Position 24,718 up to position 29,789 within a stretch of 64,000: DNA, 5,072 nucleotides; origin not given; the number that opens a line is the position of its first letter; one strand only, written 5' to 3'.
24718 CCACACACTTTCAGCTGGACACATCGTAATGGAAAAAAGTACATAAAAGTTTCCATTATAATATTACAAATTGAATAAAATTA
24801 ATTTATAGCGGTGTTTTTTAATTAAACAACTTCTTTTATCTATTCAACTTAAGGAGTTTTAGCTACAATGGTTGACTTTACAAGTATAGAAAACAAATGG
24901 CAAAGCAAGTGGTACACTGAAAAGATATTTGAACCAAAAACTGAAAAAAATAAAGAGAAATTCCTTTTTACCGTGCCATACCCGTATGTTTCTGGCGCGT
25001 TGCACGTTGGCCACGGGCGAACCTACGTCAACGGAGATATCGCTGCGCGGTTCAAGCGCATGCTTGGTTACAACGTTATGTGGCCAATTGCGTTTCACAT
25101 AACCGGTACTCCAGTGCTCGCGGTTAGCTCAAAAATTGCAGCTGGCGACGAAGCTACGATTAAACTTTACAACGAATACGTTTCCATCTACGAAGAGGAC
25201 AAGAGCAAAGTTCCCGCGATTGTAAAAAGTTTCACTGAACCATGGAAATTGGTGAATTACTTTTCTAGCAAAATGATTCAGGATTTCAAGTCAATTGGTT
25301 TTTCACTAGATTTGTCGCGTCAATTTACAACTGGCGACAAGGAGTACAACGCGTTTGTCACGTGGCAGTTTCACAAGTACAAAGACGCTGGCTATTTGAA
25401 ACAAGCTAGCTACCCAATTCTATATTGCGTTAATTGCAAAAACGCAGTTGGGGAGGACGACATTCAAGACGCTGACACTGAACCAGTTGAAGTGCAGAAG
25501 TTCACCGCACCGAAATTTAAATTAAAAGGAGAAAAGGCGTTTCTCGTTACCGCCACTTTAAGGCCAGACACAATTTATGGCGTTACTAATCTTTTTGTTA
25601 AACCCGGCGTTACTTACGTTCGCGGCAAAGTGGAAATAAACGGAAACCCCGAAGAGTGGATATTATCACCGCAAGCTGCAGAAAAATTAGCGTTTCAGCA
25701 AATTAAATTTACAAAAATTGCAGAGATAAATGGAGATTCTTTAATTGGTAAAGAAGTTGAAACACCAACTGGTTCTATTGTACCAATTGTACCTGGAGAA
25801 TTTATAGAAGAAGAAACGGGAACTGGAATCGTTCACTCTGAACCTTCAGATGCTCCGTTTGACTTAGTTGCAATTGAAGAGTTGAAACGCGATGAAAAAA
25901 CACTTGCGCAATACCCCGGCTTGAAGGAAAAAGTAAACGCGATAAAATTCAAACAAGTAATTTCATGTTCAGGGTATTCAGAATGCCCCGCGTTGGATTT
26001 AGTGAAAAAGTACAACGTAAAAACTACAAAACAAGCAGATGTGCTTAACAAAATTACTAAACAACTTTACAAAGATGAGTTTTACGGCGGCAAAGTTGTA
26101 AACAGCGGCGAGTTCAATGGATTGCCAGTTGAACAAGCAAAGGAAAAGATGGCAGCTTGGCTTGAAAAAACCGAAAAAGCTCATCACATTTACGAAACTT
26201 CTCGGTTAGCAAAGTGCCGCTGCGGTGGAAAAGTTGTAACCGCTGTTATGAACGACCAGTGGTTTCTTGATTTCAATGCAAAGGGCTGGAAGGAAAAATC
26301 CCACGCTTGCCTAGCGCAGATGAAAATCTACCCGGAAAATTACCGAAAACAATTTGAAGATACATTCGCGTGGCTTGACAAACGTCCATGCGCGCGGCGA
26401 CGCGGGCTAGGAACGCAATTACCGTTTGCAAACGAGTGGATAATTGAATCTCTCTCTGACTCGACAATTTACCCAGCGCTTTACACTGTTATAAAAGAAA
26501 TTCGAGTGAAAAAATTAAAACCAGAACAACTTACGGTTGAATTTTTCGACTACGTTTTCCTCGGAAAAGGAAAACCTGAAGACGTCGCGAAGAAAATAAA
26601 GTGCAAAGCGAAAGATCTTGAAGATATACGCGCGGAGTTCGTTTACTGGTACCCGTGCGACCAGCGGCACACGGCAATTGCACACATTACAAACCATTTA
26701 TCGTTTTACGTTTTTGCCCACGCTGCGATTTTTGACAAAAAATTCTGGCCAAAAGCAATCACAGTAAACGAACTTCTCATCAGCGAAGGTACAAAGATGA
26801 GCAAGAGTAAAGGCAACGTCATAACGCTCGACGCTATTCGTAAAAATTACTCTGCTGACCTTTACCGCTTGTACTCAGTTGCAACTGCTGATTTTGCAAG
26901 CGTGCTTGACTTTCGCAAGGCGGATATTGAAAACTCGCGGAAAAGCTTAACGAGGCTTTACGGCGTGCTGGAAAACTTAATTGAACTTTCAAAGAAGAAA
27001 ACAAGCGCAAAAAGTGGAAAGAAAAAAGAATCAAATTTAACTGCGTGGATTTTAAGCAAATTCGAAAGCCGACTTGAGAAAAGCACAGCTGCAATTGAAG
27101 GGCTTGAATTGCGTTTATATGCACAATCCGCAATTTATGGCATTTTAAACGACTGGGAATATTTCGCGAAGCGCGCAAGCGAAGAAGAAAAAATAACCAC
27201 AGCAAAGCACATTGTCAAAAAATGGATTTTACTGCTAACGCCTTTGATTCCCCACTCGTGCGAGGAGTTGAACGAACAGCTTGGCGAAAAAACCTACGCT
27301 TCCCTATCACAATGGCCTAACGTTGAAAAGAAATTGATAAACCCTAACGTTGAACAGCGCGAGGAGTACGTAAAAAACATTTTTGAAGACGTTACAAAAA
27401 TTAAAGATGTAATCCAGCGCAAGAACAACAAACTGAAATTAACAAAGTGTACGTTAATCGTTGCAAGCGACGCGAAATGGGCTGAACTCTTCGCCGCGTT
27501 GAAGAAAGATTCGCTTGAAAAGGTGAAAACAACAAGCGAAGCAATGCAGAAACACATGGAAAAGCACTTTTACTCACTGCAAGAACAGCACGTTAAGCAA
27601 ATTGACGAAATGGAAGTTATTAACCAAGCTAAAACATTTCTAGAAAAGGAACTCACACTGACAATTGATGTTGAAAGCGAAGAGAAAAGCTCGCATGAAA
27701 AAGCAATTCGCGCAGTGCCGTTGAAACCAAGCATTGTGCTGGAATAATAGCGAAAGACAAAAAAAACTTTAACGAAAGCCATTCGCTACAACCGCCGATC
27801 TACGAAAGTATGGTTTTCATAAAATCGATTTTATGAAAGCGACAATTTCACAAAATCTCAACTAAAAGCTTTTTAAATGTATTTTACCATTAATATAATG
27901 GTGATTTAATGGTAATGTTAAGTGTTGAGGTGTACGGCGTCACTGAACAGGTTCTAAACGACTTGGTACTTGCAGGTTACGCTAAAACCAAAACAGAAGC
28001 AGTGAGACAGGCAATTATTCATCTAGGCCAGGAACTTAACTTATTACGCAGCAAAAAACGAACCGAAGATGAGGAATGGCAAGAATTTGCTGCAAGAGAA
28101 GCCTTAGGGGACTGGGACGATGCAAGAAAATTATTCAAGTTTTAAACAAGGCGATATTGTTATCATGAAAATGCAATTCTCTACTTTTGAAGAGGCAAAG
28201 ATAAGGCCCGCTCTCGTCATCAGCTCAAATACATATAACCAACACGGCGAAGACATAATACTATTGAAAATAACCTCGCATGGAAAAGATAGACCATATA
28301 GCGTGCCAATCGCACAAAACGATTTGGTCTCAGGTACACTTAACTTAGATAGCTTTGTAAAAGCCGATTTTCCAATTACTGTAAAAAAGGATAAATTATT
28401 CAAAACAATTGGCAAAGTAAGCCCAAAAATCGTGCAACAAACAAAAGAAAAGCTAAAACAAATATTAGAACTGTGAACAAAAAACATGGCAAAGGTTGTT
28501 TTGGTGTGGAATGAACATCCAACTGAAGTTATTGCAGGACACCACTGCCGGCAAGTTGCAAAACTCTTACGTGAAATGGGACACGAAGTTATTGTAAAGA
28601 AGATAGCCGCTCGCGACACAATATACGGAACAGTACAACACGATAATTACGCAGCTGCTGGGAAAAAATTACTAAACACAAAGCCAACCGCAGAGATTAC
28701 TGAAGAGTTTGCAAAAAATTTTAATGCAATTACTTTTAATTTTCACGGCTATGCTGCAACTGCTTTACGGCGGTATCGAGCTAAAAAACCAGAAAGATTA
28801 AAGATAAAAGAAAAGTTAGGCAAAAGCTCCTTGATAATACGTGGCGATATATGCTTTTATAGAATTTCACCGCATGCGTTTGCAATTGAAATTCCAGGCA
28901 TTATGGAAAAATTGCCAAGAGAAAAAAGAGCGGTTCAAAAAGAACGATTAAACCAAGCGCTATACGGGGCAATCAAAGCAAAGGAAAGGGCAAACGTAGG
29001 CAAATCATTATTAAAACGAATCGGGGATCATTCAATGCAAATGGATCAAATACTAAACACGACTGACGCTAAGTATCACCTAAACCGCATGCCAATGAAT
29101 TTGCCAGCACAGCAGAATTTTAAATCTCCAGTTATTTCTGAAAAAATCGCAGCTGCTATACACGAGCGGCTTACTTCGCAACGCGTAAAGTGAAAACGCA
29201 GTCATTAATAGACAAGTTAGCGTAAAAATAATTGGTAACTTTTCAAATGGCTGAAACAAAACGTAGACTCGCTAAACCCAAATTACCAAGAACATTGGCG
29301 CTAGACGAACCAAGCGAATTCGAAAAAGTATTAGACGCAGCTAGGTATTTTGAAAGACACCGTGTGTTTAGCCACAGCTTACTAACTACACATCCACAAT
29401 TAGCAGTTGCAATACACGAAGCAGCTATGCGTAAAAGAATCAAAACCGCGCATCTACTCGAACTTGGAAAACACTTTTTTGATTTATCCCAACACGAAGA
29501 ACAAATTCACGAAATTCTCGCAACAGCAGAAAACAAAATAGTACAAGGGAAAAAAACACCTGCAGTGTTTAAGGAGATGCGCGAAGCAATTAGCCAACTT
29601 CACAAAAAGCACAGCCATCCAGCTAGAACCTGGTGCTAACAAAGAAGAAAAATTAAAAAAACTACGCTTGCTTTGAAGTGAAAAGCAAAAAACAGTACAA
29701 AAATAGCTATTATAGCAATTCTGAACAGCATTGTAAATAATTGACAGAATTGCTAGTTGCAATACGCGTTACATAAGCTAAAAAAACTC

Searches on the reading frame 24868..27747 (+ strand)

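Call 54: search_protein_families(library=pfam, proteins=[window:24868-27747:+], max_evalue=0.01)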
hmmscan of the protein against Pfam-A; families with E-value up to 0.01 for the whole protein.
window:24868-27747:+ (959 aa): 6 families
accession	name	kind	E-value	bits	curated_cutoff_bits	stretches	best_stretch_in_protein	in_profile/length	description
PF00133.28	tRNA-synt_1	-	5.1e-33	114.9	22.7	1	10-673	1-405/414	tRNA synthetases class I (I, L, M and V)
PF09334.17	tRNA-synt_1g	-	6.2e-20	71.7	20.1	2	33-89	2-58/391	tRNA synthetases class I (M)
PF08264.19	Anticodon_1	-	1.3e-17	64.4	25.1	1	726-855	2-142/148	Anticodon-binding domain of tRNA ligase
PF01406.26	tRNA-synt_1e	-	1e-09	38.6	27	1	618-691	229-300/301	tRNA synthetases class I (C) catalytic domain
PF13603.12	tRNA-synt_1_2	-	1.7e-05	24.9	25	0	380-433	130-185/185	Leucyl-tRNA synthetase, editing domain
PF01921.24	tRNA-synt_1f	-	0.0013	18.2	27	0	628-674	267-314/360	tRNA synthetases class I (K)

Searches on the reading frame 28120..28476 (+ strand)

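Call 93: search_protein_families(library=pfam, proteins=[window:28120-28476:+], max_evalue=0.01)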
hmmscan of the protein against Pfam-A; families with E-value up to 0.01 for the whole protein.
window:28120-28476:+ (118 aa): 1 family
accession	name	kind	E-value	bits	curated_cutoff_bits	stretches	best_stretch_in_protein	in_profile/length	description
PF02452.23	PemK_toxin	-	2.1e-19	70.1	23.1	1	9-116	1-109/109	PemK-like, MazF-like toxin of type II toxin-antitoxin system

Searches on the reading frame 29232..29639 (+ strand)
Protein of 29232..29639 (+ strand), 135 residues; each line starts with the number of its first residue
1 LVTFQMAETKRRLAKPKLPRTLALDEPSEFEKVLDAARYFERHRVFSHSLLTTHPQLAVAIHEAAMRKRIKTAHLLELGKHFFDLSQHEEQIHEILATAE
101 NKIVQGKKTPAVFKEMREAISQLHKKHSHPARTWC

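Call 40: search_protein_families(library=pfam, proteins=[window:29232-29639:+], max_evalue=0.01)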
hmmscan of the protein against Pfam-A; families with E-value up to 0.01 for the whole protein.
window:29232-29639:+ (135 aa): 1 family
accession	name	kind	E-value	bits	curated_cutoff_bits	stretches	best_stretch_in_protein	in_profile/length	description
PF08951.15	EntA_Immun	-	0.00043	20.9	22.1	1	86-127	17-58/73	Enterocin A Immunity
